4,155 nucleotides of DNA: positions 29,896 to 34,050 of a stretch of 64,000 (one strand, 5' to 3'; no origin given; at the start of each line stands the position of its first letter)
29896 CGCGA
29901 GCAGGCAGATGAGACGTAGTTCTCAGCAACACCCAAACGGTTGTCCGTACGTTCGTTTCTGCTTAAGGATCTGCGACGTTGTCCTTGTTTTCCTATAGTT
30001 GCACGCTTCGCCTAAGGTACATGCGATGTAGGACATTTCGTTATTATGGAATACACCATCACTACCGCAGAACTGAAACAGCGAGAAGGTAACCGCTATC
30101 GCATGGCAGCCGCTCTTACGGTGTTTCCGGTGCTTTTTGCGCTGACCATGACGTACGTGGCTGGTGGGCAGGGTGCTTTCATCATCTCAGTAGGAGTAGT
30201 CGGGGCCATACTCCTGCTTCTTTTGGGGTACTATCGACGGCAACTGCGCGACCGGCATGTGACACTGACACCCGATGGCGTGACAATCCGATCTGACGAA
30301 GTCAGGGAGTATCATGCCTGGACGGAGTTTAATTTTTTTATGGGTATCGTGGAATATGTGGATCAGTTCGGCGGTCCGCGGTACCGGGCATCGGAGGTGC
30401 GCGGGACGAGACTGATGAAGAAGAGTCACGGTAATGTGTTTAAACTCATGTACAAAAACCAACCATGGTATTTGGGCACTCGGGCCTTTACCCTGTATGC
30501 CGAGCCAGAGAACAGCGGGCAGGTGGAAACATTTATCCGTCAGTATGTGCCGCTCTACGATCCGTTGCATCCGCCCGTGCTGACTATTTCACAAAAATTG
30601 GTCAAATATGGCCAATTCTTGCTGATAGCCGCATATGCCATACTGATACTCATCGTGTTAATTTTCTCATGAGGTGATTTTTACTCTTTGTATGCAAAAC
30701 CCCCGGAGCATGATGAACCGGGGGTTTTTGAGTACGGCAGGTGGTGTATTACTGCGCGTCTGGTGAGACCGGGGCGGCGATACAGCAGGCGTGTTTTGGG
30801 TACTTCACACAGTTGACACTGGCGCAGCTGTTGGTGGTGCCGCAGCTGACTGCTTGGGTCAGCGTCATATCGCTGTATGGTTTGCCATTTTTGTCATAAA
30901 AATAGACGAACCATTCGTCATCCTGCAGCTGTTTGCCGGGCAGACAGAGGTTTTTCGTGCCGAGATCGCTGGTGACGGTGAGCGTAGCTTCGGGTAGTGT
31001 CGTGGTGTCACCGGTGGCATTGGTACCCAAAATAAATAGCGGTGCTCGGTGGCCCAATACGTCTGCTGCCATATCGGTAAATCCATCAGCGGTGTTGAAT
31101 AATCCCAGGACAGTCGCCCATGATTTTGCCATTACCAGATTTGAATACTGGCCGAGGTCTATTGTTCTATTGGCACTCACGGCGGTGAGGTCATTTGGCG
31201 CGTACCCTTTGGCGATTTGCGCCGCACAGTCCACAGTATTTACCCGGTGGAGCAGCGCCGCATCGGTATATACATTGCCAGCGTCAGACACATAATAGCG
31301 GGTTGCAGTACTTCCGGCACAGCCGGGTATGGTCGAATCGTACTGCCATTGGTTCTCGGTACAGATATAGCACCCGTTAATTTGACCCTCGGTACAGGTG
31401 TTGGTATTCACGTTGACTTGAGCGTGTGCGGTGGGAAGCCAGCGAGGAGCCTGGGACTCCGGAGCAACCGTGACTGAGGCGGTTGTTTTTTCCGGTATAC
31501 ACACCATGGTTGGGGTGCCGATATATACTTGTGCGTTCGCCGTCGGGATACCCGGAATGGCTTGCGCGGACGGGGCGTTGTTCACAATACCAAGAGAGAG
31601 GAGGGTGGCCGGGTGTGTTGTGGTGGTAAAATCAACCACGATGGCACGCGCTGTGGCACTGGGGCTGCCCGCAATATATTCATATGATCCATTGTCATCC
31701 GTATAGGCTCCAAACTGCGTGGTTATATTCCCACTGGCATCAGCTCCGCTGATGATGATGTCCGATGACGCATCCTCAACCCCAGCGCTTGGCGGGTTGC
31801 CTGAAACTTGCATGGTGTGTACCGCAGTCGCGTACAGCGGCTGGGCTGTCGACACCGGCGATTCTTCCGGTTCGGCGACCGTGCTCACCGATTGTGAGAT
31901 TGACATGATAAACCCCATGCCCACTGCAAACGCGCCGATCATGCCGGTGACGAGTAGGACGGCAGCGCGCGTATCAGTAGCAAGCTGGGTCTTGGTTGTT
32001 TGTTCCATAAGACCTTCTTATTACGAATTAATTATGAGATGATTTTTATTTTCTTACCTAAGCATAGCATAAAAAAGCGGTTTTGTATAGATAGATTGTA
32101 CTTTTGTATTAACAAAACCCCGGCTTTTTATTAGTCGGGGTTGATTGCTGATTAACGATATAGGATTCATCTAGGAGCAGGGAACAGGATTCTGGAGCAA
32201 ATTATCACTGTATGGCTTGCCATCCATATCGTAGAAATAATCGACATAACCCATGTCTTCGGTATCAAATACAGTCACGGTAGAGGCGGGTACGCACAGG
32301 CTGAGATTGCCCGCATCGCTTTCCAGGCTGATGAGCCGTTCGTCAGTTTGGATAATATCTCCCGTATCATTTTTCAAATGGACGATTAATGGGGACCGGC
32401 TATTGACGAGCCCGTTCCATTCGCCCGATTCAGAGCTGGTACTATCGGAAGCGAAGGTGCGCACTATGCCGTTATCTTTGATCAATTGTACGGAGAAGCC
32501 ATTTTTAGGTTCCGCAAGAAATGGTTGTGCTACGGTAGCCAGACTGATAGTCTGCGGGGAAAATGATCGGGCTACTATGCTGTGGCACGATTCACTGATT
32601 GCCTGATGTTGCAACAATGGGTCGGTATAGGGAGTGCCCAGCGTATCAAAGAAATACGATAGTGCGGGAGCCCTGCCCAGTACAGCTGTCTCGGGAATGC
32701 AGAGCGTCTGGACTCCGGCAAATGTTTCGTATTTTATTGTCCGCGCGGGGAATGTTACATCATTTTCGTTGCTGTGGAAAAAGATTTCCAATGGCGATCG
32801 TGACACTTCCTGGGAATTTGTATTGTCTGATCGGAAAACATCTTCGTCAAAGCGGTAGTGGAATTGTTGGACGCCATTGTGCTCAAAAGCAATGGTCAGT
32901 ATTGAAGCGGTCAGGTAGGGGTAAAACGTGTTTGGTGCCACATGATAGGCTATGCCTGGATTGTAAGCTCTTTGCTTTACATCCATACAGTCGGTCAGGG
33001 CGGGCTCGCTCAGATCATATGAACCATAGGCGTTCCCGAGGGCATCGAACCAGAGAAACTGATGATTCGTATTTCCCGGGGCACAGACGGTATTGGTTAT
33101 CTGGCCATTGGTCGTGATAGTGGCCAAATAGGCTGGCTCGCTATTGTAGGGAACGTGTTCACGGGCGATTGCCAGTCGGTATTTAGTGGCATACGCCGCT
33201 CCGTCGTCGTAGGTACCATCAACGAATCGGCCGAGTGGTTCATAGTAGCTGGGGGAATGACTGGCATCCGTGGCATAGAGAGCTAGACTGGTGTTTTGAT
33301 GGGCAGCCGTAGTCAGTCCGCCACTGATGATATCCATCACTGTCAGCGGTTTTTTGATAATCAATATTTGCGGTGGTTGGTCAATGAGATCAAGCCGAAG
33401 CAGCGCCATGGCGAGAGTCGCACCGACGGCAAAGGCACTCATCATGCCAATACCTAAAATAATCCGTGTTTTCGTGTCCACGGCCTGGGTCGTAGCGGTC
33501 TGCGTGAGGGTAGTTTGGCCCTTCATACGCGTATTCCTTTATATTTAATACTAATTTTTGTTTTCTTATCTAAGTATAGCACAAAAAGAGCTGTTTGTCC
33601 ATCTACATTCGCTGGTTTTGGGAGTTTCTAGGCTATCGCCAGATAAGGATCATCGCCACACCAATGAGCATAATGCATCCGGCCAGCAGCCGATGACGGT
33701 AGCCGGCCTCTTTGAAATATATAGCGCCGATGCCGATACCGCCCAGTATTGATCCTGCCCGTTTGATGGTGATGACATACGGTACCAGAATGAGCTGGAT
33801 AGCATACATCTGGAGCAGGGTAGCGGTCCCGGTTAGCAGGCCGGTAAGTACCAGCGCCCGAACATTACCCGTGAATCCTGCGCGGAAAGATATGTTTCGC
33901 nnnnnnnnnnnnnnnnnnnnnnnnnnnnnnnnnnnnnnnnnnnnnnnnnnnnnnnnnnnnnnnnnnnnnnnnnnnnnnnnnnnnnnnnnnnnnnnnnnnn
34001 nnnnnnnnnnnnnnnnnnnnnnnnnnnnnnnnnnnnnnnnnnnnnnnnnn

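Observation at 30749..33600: Tandem secreted paralogs with duplicated promoter/5'UTR block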

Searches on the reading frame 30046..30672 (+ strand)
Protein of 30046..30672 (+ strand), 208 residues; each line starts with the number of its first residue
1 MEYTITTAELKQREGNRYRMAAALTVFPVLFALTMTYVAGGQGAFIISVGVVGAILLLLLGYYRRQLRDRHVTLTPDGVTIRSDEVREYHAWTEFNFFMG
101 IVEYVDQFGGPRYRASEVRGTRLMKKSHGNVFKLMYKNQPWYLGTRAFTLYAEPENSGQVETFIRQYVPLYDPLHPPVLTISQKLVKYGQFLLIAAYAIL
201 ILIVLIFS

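Call 7: search_protein_families(library=pfam, proteins=[window:30046-30672:+], max_evalue=1)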
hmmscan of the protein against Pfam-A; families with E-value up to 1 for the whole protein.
window:30046-30672:+ (208 aa): 2 families
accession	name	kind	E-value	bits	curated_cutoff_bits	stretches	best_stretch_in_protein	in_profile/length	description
PF10003.15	DUF2244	-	0.02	15.1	27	1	22-99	17-92/138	Integral membrane protein (DUF2244)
PF19744.4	DUF6232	-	0.66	10.9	27.4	1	12-73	30-87/117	Family of unknown function (DUF6232)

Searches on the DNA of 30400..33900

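Call 26: search_rna_families(source=window, start=30400, end=33900, threshold=evalue, max_evalue=1)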
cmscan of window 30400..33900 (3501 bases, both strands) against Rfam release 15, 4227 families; matches with E-value up to 1: 1.
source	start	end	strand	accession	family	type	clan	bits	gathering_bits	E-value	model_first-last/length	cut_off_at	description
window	32340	32429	+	RF00096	U8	Gene; snRNA; snoRNA; CD-box;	-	21.3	41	0.8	1-135/135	no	U8 small nucleolar RNA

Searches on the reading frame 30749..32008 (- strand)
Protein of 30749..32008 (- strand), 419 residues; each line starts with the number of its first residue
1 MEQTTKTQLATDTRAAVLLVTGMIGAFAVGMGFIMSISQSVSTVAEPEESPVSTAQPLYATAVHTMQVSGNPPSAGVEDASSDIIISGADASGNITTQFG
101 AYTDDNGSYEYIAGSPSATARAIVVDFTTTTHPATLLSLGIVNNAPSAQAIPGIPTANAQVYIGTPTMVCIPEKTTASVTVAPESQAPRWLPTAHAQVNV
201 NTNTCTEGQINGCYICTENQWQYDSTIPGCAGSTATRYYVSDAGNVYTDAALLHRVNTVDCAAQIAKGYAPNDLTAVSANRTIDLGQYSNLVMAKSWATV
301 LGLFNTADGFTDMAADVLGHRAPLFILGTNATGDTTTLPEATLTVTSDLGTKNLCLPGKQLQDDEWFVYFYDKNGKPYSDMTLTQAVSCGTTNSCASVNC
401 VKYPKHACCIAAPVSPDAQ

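Call 7: search_protein_families(library=pfam, proteins=[window:30749-32008:-], max_evalue=1)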
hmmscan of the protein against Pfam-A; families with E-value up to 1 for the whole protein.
window:30749-32008:- (419 aa): 1 family
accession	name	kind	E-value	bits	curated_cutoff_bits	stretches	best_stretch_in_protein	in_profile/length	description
PF00378.25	ECH_1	-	0.15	11.8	27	1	8-147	34-175/251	Enoyl-CoA hydratase/isomerase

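Call 11: find_homologous_proteins(query=window:30749-32008:-)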
Query window:30749-32008:- (419 aa): 2 proteins with E <= 0.001 among 8000 candidates.
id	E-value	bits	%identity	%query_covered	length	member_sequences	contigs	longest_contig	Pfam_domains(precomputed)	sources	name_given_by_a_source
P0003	5.6e-267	903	96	100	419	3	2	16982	-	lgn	-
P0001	4.6e-10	57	27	37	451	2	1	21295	-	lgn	-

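Call 32: find_encoding_contigs(protein=P0003, flank=10000, max_places=6)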
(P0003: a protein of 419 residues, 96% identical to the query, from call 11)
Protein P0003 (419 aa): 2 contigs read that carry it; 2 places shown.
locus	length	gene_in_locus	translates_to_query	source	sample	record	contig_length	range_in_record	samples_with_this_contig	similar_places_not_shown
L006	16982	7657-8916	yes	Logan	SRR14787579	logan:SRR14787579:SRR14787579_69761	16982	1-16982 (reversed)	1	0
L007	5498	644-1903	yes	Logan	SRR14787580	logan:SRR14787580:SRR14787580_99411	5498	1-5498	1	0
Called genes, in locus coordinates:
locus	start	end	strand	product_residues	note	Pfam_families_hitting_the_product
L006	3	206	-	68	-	?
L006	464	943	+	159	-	-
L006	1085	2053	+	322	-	PF20703:nSTAND1 (faint), PF05621:TniB (faint), PF13191:AAA_16 (weak), PF23569:NBD_SMAX1 (weak), PF00004:AAA, PF07728:AAA_5 (weak), PF17871:AAA_lid_9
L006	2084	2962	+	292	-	PF00892:EamA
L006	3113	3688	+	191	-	PF25919:BSH_CusB (faint), PF25984:BSH_YknX (faint), PF25917:BSH_RND (weak), PF25973:BSH_CzcB (weak), PF00364:Biotin_lipoyl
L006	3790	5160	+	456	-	PF01406:tRNA-synt_1e, PF09334:tRNA-synt_1g (faint), PF09190:DALR_2 (weak)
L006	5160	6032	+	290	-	PF00892:EamA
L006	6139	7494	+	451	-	-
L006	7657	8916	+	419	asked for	-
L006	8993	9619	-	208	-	-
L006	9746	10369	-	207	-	-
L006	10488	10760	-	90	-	-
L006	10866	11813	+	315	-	PF01699:Na_Ca_ex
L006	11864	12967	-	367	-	PF00226:DnaJ, PF01556:DnaJ_C, PF00684:DnaJ_CXXCXGXG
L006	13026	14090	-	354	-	-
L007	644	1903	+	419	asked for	-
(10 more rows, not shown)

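Call 44: search_protein_families(library=ncbifam, proteins=[window:30749-32008:-], max_evalue=0.01)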
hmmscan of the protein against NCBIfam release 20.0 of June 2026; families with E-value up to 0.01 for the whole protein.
window:30749-32008:- (419 aa): 0 families
